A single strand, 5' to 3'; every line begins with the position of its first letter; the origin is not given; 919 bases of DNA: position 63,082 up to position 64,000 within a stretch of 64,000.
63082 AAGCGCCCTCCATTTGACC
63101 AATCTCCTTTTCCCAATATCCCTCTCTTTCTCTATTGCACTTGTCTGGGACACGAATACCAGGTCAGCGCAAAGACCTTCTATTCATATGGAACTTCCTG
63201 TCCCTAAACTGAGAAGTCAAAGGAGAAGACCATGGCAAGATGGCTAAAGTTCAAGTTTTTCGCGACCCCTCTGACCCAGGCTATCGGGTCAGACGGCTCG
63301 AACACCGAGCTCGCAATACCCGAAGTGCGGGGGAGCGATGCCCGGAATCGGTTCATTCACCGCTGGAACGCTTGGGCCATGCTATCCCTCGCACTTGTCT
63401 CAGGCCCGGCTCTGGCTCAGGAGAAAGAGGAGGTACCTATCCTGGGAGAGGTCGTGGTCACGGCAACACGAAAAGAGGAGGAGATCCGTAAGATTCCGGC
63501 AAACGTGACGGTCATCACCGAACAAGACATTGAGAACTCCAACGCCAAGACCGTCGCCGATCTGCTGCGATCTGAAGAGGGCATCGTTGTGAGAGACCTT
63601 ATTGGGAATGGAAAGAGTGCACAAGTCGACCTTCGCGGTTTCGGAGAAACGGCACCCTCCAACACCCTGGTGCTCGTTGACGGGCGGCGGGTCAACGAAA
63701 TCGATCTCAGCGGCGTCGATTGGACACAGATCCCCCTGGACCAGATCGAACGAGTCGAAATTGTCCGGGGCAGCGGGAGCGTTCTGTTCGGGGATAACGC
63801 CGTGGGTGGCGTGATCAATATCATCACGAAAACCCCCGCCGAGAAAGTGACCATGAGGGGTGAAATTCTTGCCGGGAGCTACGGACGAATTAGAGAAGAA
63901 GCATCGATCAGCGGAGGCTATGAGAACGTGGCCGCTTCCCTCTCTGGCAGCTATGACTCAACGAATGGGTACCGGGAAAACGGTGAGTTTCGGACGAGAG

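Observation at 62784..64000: Promoter, cobalamin riboswitch and BtuB-like TonB-dependent receptor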

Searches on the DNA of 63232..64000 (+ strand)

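Call 14: search_rna_families(sources=[L001, L002, L008, L011, L015, L027, L039], threshold=gathering)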
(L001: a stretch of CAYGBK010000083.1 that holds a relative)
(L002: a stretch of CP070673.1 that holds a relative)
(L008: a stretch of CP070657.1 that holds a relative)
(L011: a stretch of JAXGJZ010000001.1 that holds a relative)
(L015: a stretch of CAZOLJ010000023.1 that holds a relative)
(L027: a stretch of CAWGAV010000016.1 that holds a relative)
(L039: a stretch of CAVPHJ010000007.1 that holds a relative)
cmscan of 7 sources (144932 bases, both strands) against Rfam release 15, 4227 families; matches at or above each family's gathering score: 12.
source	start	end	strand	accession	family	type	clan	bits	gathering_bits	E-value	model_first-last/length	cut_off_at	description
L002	9686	9875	+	RF00174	Cobalamin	Cis-reg; riboswitch;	CL00101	115.6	31.5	6.5e-28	1-189/189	no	Cobalamin riboswitch aptamer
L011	8086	8276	+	RF00174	Cobalamin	Cis-reg; riboswitch;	CL00101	114.9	31.5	1e-27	1-189/189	no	Cobalamin riboswitch aptamer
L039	9520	9702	+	RF00174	Cobalamin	Cis-reg; riboswitch;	CL00101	103.9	31.5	1.4e-24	1-189/189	no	Cobalamin riboswitch aptamer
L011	12098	12294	+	RF00174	Cobalamin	Cis-reg; riboswitch;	CL00101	98.1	31.5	6.4e-23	1-189/189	no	Cobalamin riboswitch aptamer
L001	9525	9699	+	RF00174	Cobalamin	Cis-reg; riboswitch;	CL00101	93.5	31.5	1.4e-21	1-189/189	no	Cobalamin riboswitch aptamer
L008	9644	9851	+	RF00174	Cobalamin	Cis-reg; riboswitch;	CL00101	90.8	31.5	8e-21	1-189/189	no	Cobalamin riboswitch aptamer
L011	9595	9880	+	RF00174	Cobalamin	Cis-reg; riboswitch;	CL00101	89.4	31.5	2e-20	1-189/189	no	Cobalamin riboswitch aptamer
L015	9583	9792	+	RF00174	Cobalamin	Cis-reg; riboswitch;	CL00101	85.3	31.5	3e-19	1-189/189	no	Cobalamin riboswitch aptamer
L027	9690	9927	+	RF00174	Cobalamin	Cis-reg; riboswitch;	CL00101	72.5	31.5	1.4e-15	1-189/189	no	Cobalamin riboswitch aptamer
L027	17689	17761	+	RF00005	tRNA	Gene; tRNA;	CL00001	68.5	29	1.8e-12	1-71/71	no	tRNA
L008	5589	5661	-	RF00005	tRNA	Gene; tRNA;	CL00001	66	29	8.8e-12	1-71/71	no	tRNA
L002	5106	5178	-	RF00005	tRNA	Gene; tRNA;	CL00001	63.6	29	4e-11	1-71/71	no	tRNA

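Call 31: search_rna_families(sources=[L026, L058, L061, L064, L068, L077, L066, L082, L083], threshold=gathering)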
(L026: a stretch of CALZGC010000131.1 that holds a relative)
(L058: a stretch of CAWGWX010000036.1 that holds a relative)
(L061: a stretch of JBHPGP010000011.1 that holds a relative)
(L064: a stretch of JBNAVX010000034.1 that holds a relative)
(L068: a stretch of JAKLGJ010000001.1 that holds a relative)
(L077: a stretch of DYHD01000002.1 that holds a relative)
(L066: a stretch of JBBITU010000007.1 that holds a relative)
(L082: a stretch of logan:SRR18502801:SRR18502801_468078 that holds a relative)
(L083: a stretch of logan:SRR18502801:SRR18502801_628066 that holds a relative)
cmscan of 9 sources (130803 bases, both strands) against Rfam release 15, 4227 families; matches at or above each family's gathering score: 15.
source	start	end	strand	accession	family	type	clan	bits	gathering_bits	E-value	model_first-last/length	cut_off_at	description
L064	3321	3667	+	RF00023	tmRNA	Gene;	CL00001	207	47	9.5e-83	1-374/374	no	transfer-messenger RNA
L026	9632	9817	+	RF00174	Cobalamin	Cis-reg; riboswitch;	CL00101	108.8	31.5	5.2e-26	1-189/189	no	Cobalamin riboswitch aptamer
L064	4111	4320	+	RF00174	Cobalamin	Cis-reg; riboswitch;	CL00101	92.8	31.5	1.9e-21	1-189/189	no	Cobalamin riboswitch aptamer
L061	9603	9811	+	RF00174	Cobalamin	Cis-reg; riboswitch;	CL00101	92.5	31.5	2.3e-21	1-189/189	no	Cobalamin riboswitch aptamer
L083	12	224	+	RF00174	Cobalamin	Cis-reg; riboswitch;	CL00101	92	31.5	3.4e-21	1-189/189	no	Cobalamin riboswitch aptamer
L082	174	348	+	RF00174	Cobalamin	Cis-reg; riboswitch;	CL00101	89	31.5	2.3e-20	1-189/189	no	Cobalamin riboswitch aptamer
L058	2981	3175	+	RF00174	Cobalamin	Cis-reg; riboswitch;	CL00101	87.6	31.5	6e-20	1-189/189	no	Cobalamin riboswitch aptamer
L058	6202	6386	+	RF00174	Cobalamin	Cis-reg; riboswitch;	CL00101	75.5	31.5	1.8e-16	1-189/189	no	Cobalamin riboswitch aptamer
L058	10412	10484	-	RF00005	tRNA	Gene; tRNA;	CL00001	64.1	29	2.7e-11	1-71/71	no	tRNA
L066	2821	2894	-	RF00005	tRNA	Gene; tRNA;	CL00001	64.1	29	2.7e-11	1-71/71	no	tRNA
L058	10331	10405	-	RF00005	tRNA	Gene; tRNA;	CL00001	58.2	29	1.1e-09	1-71/71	no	tRNA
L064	9592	9822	+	RF00174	Cobalamin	Cis-reg; riboswitch;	CL00101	53.6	31.5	3.3e-10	1-189/189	no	Cobalamin riboswitch aptamer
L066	9625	9860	+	RF00174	Cobalamin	Cis-reg; riboswitch;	CL00101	47.8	31.5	1.5e-08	1-189/189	no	Cobalamin riboswitch aptamer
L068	9461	9688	+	RF00174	Cobalamin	Cis-reg; riboswitch;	CL00101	47.2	31.5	2.2e-08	1-189/189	no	Cobalamin riboswitch aptamer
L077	9518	9826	+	RF00174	Cobalamin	Cis-reg; riboswitch;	CL00101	43.3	31.5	2.8e-07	1-189/189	no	Cobalamin riboswitch aptamer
